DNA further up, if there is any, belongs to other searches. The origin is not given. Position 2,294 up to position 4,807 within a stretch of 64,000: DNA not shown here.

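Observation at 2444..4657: Hinge-less mini-SMC (737 aa) at the canonical rnc-smc position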

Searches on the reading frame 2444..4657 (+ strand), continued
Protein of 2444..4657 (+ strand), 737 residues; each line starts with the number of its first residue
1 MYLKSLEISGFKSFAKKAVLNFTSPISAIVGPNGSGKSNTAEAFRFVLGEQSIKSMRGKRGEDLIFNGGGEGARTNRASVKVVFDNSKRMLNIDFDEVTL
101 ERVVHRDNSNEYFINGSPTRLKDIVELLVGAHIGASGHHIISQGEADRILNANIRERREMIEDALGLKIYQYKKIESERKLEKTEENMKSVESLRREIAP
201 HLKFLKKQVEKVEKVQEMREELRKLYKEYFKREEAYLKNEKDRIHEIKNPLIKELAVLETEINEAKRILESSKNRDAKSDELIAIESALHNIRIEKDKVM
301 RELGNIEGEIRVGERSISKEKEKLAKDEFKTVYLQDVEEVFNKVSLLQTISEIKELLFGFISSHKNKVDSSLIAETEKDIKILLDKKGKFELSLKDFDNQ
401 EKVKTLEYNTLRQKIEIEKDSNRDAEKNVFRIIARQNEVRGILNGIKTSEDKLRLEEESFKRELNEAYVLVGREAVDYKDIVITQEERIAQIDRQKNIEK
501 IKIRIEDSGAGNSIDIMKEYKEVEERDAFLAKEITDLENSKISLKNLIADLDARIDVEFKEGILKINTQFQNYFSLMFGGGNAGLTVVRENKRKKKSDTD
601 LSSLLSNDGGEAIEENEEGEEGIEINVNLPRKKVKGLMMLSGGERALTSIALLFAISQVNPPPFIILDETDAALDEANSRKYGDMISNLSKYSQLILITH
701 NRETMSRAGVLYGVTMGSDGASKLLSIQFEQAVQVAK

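Call 21: search_protein_representatives(protein=window:2444-4657:+)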
Query: 737 residues. Proteins with E-value up to 0.001 (for the whole library): 30211; up to 1e-10: 21419; up to 1e-30: 11343. The best 150 are listed.
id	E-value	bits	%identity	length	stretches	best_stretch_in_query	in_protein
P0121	7.6e-259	877.0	61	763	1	1-737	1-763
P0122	4.3e-234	795.2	58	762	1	1-737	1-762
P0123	4.5e-231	785.2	58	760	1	3-737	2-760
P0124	1.1e-228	777.4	57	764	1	1-737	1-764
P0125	8.8e-225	764.4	54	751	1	1-737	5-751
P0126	1.4e-222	757.2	54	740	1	1-737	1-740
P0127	9.2e-222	754.4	54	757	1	1-736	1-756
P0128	2.5e-216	736.5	54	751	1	1-737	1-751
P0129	1.3e-213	727.5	55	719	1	1-737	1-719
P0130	1.9e-213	727.0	54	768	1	1-737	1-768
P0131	2.6e-213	726.5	53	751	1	3-736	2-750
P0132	4.2e-212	722.5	52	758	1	1-737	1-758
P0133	3.0e-211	719.7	53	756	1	3-733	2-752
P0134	8.2e-211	718.3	56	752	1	1-737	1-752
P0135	3.9e-210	716.0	53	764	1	3-737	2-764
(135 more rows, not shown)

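Call 31: predict_structure(alignment_id=A2)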
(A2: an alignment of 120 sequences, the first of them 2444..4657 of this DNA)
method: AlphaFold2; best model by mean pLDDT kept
length: 737 residues; sequences in the alignment: 120
mean_pLDDT: 71.0   pTM: 0.42
mean pLDDT of the five models: 71.0, 65.4, 65.2, 63.4, 61.9
residues with pLDDT >= 90: 89; 70-90: 319; 50-70: 187; < 50: 142
segments of 3 or more residues with pLDDT < 50: 1-9, 58-76, 101-120, 130-139, 328-348, 363-370, 607-618, 637-641, 710-737
pLDDT, mean of each block of 10 residues (from residue 1): 44 58 66 55 59 53 40 50 65 59 40 40 56 44 71 82 81 91 93 90 89 87 90 89 90 89 83 68 85 87 83 77 55 47 46 52 45 72 85 87 87 82 84 89 89 90 88 81 80 90 82 82 91 93 95 91 90 81 83 52 48 46 81 54 70 82 63 60 66 59 54 43 44 36
secondary structure, 60 per line:
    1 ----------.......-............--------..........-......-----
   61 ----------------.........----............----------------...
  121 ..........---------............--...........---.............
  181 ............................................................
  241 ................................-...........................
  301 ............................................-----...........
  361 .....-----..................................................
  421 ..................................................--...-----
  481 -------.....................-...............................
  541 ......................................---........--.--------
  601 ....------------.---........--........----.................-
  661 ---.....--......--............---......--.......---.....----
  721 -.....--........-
elements in order (helices of 4 or more, strands of 3 or more residues): H11-17 E19-25 H26-30 H39-48 H50-55 E77-85 E90-101 H118-130 E140-142 H143-151 H154-164 H168-272 H274-344 H350-365 H371-470 H488-508 H510-578 E582-589 H601-604 E621-628 H631-638 H643-659 E664-668 H671-676 H679-690 E694-699 H702-708 E712-716 E722-726 H729-736

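Call 33: find_homologous_proteins(query=A3, max_evalue=1e-10)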
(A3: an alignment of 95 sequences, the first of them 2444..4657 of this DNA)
Query A3 (95 sequences) (737 aa, profile of the alignment): 8000 proteins with E <= 1e-10 among 8000 candidates; the best 120 are listed.
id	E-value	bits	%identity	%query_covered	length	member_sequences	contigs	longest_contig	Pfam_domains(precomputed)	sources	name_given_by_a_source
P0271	0.0e+0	1046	54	100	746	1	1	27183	PF00005.34,PF13175.13,PF13476.13,PF02463.26,PF13304.13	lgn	-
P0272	0.0e+0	1041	62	100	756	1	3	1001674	PF13175.13,PF13476.13,PF02463.26,PF13304.13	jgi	jgi:chromosome segregation ATPase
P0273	0.0e+0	1039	60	100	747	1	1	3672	PF13175.13,PF13476.13,PF02463.26,PF13304.13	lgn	-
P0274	0.0e+0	1038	61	100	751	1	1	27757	PF13175.13,PF13476.13,PF02463.26,PF13304.13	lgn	-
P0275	0.0e+0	1038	61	100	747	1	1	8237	PF13175.13,PF13476.13,PF02463.26,PF13304.13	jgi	jgi:chromosome segregation protein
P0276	0.0e+0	1038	63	100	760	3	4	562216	PF13175.13,PF13476.13,PF02463.26,PF13304.13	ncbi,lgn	ncbi:MAG: AAA family ATPase [Candidatus Paceibacterota bacterium]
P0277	0.0e+0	1036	56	100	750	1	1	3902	PF13175.13,PF13476.13,PF02463.26,PF13304.13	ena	-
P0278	0.0e+0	1035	54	100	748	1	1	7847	PF00005.34,PF13175.13,PF13476.13,PF02463.26,PF13304.13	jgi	-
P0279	0.0e+0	1035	61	100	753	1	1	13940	PF13175.13,PF13476.13,PF02463.26,PF13304.13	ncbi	-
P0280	0.0e+0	1034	58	100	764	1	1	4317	PF13175.13,PF13476.13,PF02463.26,PF13304.13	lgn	-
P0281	0.0e+0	1034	59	100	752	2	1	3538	PF13175.13,PF13476.13,PF02463.26,PF13304.13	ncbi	-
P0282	0.0e+0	1034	62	100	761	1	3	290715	PF00005.34,PF13175.13,PF13476.13,PF02463.26,PF13304.13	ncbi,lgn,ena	-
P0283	0.0e+0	1034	58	100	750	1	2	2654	PF13175.13,PF13476.13,PF02463.26,PF13304.13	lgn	-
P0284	0.0e+0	1033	61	100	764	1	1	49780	PF13175.13,PF13476.13,PF02463.26,PF13304.13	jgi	jgi:chromosome segregation protein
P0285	0.0e+0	1032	60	100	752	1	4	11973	PF13175.13,PF13476.13,PF02463.26,PF13304.13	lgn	-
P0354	0.0e+0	1023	57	100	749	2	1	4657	PF13476.13,PF02463.26,PF13304.13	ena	-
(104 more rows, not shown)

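Call 34: search_solved_structures(query=A3, max_evalue=10)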
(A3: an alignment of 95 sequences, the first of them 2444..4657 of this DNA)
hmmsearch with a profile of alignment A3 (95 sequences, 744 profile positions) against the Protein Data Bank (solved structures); distinct sequences matched with E-value up to 10: 630 (the best 60 are shown).
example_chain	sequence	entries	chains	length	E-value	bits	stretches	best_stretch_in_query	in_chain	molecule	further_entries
5xg3_A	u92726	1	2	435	1.9e-140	472.7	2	1-210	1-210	Chromosome partition protein Smc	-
3zgx_A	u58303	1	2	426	7.9e-140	470.6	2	1-210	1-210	CHROMOSOME PARTITION PROTEIN SMC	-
5h68_A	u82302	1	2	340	1.7e-119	403.5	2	1-167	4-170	Chromosome partition protein Smc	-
5xei_A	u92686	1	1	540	2.7e-101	343.3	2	2-314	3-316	Chromosome partition protein Smc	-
5xns_A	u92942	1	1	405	6.1e-96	325.5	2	2-199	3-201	Chromosome partition protein Smc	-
1e69_A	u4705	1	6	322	2.7e-91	310.2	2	1-158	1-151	CHROMOSOME SEGREGATION SMC PROTEIN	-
4i99_A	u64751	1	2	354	2.5e-88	300.3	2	2-177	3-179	Chromosome partition protein Smc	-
7w1m_B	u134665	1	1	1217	2e-80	274.2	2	1-490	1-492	Structural maintenance of chromosomes protein 3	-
6wg3_B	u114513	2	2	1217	2.5e-79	270.6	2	1-490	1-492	Structural maintenance of chromosomes protein 3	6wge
5h66_A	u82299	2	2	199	1e-75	258.6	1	1-198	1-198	Chromosome partition protein Smc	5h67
9f5w_A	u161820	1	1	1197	3.7e-75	256.8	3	1-474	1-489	Structural maintenance of chromosomes protein 2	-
6yuf_C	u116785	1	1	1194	8e-72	245.8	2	228-742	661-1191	Structural maintenance of chromosomes protein 3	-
7ogt_B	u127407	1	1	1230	2.2e-69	237.7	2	1-523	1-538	Structural maintenance of chromosomes protein 3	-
6yvd_C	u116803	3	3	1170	4.4e-69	236.7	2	1-471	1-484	Structural maintenance of chromosomes protein 2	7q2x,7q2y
6yvu_A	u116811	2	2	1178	5.3e-69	236.5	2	1-471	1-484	Structural maintenance of chromosomes protein 2,Structural maintenance of chromosomes prot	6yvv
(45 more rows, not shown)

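Call 35: find_related_loci(query=A3, collection=genome_contigs, flank=10000)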
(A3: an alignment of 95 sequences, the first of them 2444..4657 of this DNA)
Query A3 (737 aa) in genome_contigs; peptide patterns used: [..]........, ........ (x = any residue, [..] = any of these).
600 stretches matched a pattern (row limit reached: there are more); 406 encode a relative of the query (tblastn E <= 1e-3); the best 80 are kept; 80 distinct loci.
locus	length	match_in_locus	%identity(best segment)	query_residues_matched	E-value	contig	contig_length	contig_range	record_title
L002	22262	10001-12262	66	1-737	0e+0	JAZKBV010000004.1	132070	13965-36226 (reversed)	MAG: Patescibacteria group bacterium isolate ADI_H3L2_122-bin008 ADIH3L2_B008_0_000000000004, whole genome shotgun seque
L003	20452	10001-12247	64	1-737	0e+0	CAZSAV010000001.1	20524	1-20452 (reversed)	MAG TPA_asm: uncultured Candidatus Saccharibacteria bacterium isolate SRP278252_co2_806 genome assembly, contig: NODE_52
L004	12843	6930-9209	63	1-737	0e+0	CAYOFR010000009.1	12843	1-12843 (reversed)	MAG TPA_asm: uncultured Candidatus Saccharibacteria bacterium isolate SRP135725_co2_60 genome assembly, contig: k141_539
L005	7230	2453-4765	58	1-737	0e+0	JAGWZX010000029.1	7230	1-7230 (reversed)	MAG: Patescibacteria group bacterium isolate REEB63 contig-150_13664, whole genome shotgun sequence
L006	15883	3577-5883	57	3-737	0e+0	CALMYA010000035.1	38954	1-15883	MAG TPA_asm: uncultured bacterium isolate SRR6158316_bin.29_CONCOCT_v1.1_MAG genome assembly, contig: ERZ1749643.101, wh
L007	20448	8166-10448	49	1-737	0e+0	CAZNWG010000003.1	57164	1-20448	MAG TPA_asm: uncultured Candidatus Saccharibacteria bacterium isolate binchicken_co346_105 genome assembly, contig: NODE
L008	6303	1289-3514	47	1-737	0e+0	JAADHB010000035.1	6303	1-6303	MAG: bacterium isolate M_MetaBat.155 contig-127_29254, whole genome shotgun sequence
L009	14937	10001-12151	46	1-737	1e-180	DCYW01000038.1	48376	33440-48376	MAG TPA_asm: Patescibacteria group bacterium UBA2100 UBA2100_contig_361, whole genome shotgun sequence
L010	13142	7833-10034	47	3-737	0e+0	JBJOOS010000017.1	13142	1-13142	MAG: Candidatus Parcubacteria bacterium isolate watershed3_2019_sw_WHONDRS-S19S_0084_A_bin.15 scaffold_0000598, whole ge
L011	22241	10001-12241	38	1-732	3e-141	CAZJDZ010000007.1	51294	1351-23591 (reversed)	MAG TPA_asm: uncultured Candidatus Saccharibacteria bacterium isolate SRP296810_co1_219 genome assembly, contig: NODE_51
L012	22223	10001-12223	38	1-736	1e-139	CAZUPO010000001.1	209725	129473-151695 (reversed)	MAG TPA_asm: uncultured Candidatus Saccharibacteria bacterium isolate SRP278252_co2_775 genome assembly, contig: NODE_57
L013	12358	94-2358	37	1-731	5e-124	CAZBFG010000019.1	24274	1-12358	MAG TPA_asm: uncultured Bdellovibrionales bacterium isolate ERP113451_co1_34 genome assembly, contig: NODE_2343_length_2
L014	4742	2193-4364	35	3-732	1e-120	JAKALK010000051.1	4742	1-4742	MAG: bacterium isolate WY5.bin125 NODE_37357_length_4742_cov_1.255688, whole genome shotgun sequence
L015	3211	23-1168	53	357-737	4e-121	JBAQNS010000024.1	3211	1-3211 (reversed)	MAG: Minisyncoccia bacterium isolate MFD12002_ilm_asm_bin40 k127_64885, whole genome shotgun sequence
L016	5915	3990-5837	38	1-597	2e-110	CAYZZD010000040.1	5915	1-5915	MAG TPA_asm: uncultured Candidatus Saccharibacteria bacterium isolate SRP135725_co1_105 genome assembly, contig: NODE_20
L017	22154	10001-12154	34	2-736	1e-107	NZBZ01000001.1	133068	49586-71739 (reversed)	MAG: bacterium isolate ARS1290 41115, whole genome shotgun sequence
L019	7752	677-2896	33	1-730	6e-103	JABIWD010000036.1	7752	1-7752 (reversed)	MAG: Candidatus Uhrbacteria bacterium isolate SI072_bin87 k141_3022590, whole genome shotgun sequence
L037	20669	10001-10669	44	1-223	6e-53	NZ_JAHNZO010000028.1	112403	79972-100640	Paenibacillus oleatilyticus strain SM69 NODE_28_length_112403_cov_36.097555, whole genome shotgun sequence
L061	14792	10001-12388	40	1-732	6e-52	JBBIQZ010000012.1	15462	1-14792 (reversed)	MAG: bacterium isolate SIF170217_bin_338 NODE_447_length_15462_cov_5.988122, whole genome shotgun sequence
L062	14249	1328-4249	46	1-729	9e-52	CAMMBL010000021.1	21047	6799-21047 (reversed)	MAG: uncultured Tenericutes bacterium isolate ERR4303219_bin.56_MetaWRAP_v1.1_MAG genome assembly, contig: NODE_3073_len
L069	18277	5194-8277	41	1-730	3e-51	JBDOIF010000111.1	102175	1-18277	MAG: Anaerolineae bacterium isolate TC202112_Ori_Bins009 k147_326699, whole genome shotgun sequence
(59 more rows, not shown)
